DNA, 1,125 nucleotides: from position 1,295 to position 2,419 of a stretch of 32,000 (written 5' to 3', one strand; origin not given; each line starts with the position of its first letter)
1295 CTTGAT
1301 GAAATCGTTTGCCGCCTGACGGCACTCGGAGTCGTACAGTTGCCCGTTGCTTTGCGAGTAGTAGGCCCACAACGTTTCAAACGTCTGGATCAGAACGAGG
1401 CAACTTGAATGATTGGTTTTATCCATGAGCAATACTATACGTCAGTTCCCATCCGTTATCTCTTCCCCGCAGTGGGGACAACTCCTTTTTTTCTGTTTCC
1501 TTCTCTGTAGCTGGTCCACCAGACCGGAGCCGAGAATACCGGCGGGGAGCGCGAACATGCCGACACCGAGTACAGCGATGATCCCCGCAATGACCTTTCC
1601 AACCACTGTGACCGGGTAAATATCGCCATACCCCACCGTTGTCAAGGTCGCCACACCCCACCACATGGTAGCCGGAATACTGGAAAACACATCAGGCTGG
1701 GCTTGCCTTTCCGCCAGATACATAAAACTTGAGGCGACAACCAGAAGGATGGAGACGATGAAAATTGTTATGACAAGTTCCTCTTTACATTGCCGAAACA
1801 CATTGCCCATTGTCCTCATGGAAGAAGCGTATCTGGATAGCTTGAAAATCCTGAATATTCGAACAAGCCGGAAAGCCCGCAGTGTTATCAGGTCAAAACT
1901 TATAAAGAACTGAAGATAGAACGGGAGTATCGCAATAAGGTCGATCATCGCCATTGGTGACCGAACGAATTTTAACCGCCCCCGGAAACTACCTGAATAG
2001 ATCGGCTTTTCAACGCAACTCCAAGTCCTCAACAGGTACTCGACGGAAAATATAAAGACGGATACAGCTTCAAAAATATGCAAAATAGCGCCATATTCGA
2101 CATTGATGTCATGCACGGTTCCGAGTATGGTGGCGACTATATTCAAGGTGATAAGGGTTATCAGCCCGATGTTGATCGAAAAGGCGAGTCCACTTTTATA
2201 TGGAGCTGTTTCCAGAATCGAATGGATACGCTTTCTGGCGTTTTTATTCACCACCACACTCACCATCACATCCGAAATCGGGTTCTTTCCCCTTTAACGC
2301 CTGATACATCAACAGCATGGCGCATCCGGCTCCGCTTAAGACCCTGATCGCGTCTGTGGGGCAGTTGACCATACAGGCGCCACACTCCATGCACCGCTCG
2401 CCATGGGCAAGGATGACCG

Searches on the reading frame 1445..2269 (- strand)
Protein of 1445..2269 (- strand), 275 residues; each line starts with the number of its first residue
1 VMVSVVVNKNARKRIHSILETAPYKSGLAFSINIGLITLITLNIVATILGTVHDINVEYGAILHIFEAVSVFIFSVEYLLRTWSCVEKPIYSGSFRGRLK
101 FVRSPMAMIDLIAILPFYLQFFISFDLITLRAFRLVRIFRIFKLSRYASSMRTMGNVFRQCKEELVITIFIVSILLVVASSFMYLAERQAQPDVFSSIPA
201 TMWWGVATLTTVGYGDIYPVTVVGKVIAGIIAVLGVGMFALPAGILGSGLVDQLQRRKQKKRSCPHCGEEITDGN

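Call 3: search_protein_families(library=pfam, proteins=[window:1445-2269:-], max_evalue=0.01)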
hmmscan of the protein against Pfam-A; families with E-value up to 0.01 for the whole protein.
window:1445-2269:- (275 aa): 3 families
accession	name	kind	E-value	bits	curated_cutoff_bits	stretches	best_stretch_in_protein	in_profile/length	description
PF00520.37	Ion_trans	-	5e-31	108.2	25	1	33-255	5-238/241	Ion transport protein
PF07885.22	Ion_trans_2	-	1.3e-12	47.8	22.5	1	173-248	3-75/79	Ion channel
PF08016.18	PKD_channel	-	0.0043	16.9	22.4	1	136-205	106-174/225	Polycystin cation channel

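Call 4: search_protein_families(library=padloc, proteins=[window:1445-2269:-], max_evalue=0.01)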
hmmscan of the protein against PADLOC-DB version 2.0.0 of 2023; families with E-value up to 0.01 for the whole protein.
window:1445-2269:- (275 aa): 0 families

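Call 7: search_protein_families(library=ncbifam, proteins=[window:1445-2269:-], max_evalue=0.01)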
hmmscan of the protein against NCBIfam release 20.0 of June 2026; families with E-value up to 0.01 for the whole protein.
window:1445-2269:- (275 aa): 2 families
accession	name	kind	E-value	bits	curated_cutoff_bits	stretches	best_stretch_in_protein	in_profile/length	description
NF040645.1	K_channel_Meth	equivalog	5.5e-14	52.5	300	1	37-234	15-192/203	hyperpolarization-activated voltage-gated potassium channel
NF007828.0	PRK10537.1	equivalog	1.5e-06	27.5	425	1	170-247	153-229/403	voltage-gated potassium channel protein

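Call 23: find_homologous_proteins(query=window:1445-2269:-)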
Query window:1445-2269:- (275 aa): 7305 proteins with E <= 0.001 among 8000 candidates; the best 120 are listed.
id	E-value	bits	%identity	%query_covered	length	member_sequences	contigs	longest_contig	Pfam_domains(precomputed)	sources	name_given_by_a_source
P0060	1.1e-173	594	100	100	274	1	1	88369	PF00520.38,PF07885.23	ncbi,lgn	-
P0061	4.3e-92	326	54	97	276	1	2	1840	PF00520.38,PF07885.23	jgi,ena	-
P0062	7.8e-92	325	54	97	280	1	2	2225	PF00520.38,PF07885.23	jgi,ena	-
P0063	7.3e-91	322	54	96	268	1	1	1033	PF00520.38,PF07885.23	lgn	-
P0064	9.1e-91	322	52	97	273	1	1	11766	PF00520.38,PF07885.23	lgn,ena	-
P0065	9.8e-91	322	56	95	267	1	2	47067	PF00520.38,PF07885.23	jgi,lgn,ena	-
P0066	1.1e-90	321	54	96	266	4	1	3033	PF00520.38,PF07885.23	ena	-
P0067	1.2e-90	321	54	95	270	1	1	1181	PF00520.38,PF07885.23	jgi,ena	-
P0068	1.4e-90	321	56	96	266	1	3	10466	PF00520.38,PF07885.23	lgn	-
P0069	1.9e-90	321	54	96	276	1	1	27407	PF00520.38,PF07885.23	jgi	jgi:voltage-gated potassium channel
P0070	2.1e-90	321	53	97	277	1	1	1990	PF00520.38,PF07885.23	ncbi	-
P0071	2.3e-90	320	55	95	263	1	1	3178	PF00520.38,PF07885.23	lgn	-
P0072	2.5e-90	320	55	95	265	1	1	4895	PF00520.38,PF07885.23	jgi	jgi:voltage-gated potassium channel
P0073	2.9e-90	320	53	95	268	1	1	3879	PF00520.38,PF07885.23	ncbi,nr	ncbi:MAG: ion transporter [Candidatus Electryoneaceae bacterium]|nr:ion transporter [Candidatus Elec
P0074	3.5e-90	320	55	95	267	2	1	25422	PF00520.38,PF07885.23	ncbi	ncbi:MAG: ion transporter [bacterium]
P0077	8.9e-90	319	54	96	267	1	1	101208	PF00520.38,PF07885.23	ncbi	-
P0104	4.3e-88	313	58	91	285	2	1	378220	PF00520.38,PF07885.23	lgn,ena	-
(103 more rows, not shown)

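Call 25: find_encoding_contigs(protein=P0104, flank=5000, max_places=2)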
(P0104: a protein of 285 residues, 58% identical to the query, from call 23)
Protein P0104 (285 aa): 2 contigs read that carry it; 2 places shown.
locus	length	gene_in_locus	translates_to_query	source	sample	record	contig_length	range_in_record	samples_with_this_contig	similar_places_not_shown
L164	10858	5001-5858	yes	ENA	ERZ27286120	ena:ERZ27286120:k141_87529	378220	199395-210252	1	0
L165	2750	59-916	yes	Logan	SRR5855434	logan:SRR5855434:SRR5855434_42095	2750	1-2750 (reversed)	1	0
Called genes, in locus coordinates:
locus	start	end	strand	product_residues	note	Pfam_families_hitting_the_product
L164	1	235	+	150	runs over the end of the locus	PF02675:AdoMet_dc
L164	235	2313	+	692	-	PF13785:DUF4178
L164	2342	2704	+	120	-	-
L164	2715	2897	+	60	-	-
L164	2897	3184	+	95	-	PF03994:DUF350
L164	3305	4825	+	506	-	PF01564:Spermine_synth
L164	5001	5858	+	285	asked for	PF00520:Ion_trans, PF07885:Ion_trans_2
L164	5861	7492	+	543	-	PF13450:NAD_binding_8, PF01593:Amino_oxidase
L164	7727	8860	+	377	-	-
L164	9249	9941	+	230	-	PF02085:Cytochrom_CIII (faint), PF14537:Cytochrom_c3_2 (faint), PF22113:Mtrc-MtrF_II-IV_dom (faint), PF14522:Cytochrome_C7 (weak)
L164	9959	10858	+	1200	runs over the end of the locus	PF12838:Fer4_7 (weak), PF13247:Fer4_11 (weak)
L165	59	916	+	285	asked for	PF00520:Ion_trans, PF07885:Ion_trans_2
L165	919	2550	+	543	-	PF13450:NAD_binding_8, PF01593:Amino_oxidase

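Call 26: find_encoding_contigs(protein=P0065, flank=5000, max_places=2)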
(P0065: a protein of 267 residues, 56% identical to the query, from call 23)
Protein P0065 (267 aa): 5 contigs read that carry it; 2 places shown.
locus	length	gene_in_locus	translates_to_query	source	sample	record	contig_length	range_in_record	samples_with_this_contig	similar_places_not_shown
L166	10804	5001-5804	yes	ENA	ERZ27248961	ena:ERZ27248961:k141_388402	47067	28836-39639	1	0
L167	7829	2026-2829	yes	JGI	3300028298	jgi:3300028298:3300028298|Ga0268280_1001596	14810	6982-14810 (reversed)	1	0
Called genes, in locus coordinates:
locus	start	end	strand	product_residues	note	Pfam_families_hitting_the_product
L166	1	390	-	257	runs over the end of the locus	-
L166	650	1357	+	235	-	PF13489:Methyltransf_23, PF07021:MetW, PF01209:Ubie_methyltran (weak), PF13847:Methyltransf_31, PF08241:Methyltransf_11, PF08242:Methyltransf_12, PF13649:Methyltransf_25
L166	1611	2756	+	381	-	PF01548:DEDD_Tnp_IS110, PF02371:Transposase_20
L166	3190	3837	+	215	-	PF00881:Nitroreductase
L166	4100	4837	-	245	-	PF13588:HSDR_N_2 (weak)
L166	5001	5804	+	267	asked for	PF00520:Ion_trans, PF07885:Ion_trans_2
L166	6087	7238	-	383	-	-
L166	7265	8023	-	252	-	PF14082:SduA_C (weak), PF23477:zf_Tbcl_2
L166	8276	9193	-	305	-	-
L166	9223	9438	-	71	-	PF13619:KTSC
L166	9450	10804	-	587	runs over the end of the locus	PF01580:FtsK_SpoIIIE (faint), PF01935:DUF87, PF10412:TrwB_AAD_bind (weak), PF05872:HerA_C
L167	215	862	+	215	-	PF00881:Nitroreductase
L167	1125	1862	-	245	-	PF13588:HSDR_N_2 (weak)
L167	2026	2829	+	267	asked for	PF00520:Ion_trans, PF07885:Ion_trans_2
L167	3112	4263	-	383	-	-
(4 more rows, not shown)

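Call 34: search_solved_structures(query=window:1445-2269:-, max_evalue=0.00001, show_alignments=1)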
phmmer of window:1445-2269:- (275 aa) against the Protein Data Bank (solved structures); distinct sequences matched with E-value up to 0.00001: 160 (the best 60 are shown).
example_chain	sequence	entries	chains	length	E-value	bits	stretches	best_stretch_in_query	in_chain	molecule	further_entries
8j02_A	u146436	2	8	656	4.2e-40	140.9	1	24-261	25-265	Potassium voltage-gated channel subfamily KQT member 2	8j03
9x5j_D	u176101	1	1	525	6.3e-40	140.3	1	25-261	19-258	Potassium voltage-gated channel subfamily KQT member 2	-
9ixz_A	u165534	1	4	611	7.4e-40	140.1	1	25-261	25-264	Isoform 3 of Potassium voltage-gated channel subfamily KQT member 2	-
9ixy_A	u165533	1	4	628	7.7e-40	140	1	25-261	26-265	Isoform 3 of Potassium voltage-gated channel subfamily KQT member 2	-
7cr0_A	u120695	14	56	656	8.5e-40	139.9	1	25-261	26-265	Potassium voltage-gated channel subfamily KQT member 2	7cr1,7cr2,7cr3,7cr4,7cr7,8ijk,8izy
24vi_B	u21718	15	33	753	1e-39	139.7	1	24-261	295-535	Green fluorescent protein,Potassium voltage-gated channel subfamily KQT member 2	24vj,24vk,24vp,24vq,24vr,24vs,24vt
22ay_A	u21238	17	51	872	1.5e-39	139.1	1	25-261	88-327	Potassium voltage-gated channel subfamily KQT member 2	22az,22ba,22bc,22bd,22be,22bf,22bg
24vl_B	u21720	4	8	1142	2.4e-39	138.4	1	25-261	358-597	Green fluorescent protein,Potassium voltage-gated channel subfamily KQT member 2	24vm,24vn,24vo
7byl_A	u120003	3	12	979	1.2e-38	136.1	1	16-261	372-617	Green fluorescent protein,Potassium voltage-gated channel subfamily KQT member 4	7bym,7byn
7vnp_A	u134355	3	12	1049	1.3e-38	136.1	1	16-261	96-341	Potassium voltage-gated channel subfamily KQT member 4,Maltodextrin-binding protein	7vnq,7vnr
10nl_G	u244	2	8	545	1.9e-38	135.5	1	9-261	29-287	Potassium voltage-gated channel subfamily KQT member 1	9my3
5vms_A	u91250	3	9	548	1.9e-38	135.5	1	9-261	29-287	Potassium voltage-gated channel subfamily KQT member 1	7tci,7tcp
9ven_A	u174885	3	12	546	1.5e-37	132.6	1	9-261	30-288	Potassium voltage-gated channel subfamily KQT member 1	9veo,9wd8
6uzz_A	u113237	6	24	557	1.6e-37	132.5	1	9-261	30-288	Potassium voltage-gated channel subfamily KQT member 1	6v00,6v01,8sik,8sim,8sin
9u7f_A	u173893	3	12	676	2.4e-37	131.9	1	9-261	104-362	Potassium voltage-gated channel subfamily KQT member 1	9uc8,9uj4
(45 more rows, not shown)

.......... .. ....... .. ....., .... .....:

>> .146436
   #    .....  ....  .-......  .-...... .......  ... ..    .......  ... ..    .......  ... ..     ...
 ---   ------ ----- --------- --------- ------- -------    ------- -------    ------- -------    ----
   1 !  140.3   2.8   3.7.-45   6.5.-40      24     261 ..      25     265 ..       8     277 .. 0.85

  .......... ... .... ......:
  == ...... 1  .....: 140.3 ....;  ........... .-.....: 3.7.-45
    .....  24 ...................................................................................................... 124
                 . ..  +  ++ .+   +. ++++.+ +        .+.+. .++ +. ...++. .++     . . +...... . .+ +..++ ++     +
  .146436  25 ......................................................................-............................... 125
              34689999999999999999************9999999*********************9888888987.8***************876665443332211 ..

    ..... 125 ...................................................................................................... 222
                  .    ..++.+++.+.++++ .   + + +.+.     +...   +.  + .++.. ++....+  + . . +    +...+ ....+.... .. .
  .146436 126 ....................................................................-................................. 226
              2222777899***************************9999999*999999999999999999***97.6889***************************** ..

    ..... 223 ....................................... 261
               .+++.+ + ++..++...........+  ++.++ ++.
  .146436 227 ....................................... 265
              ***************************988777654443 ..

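Call 71: find_encoding_contigs(protein=P0077, flank=4000, max_places=3)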
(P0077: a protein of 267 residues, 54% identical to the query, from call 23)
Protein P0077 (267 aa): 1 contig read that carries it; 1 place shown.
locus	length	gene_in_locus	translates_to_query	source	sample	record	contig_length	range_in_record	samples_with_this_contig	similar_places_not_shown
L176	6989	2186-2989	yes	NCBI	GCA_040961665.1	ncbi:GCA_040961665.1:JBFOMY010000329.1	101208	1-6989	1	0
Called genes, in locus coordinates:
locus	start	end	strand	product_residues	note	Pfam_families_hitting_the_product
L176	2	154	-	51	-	?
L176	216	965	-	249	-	PF02129:Peptidase_S15, PF12146:Hydrolase_4 (weak), PF00561:Abhydrolase_1, PF00326:Peptidase_S9, PF20434:BD-FAE (weak), PF07859:Abhydrolase_3 (weak), PF00756:Esterase (weak), PF05448:AXE1 (weak), +1 more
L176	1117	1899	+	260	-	-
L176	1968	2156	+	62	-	-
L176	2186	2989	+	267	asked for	PF00520:Ion_trans, PF07885:Ion_trans_2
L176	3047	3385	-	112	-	-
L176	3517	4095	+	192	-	PF04542:Sigma70_r2, PF08281:Sigma70_r4_2, PF04545:Sigma70_r4 (weak)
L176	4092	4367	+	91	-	-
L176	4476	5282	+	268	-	PF02517:Rce1-like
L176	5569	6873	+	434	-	PF13620:CarboxypepD_reg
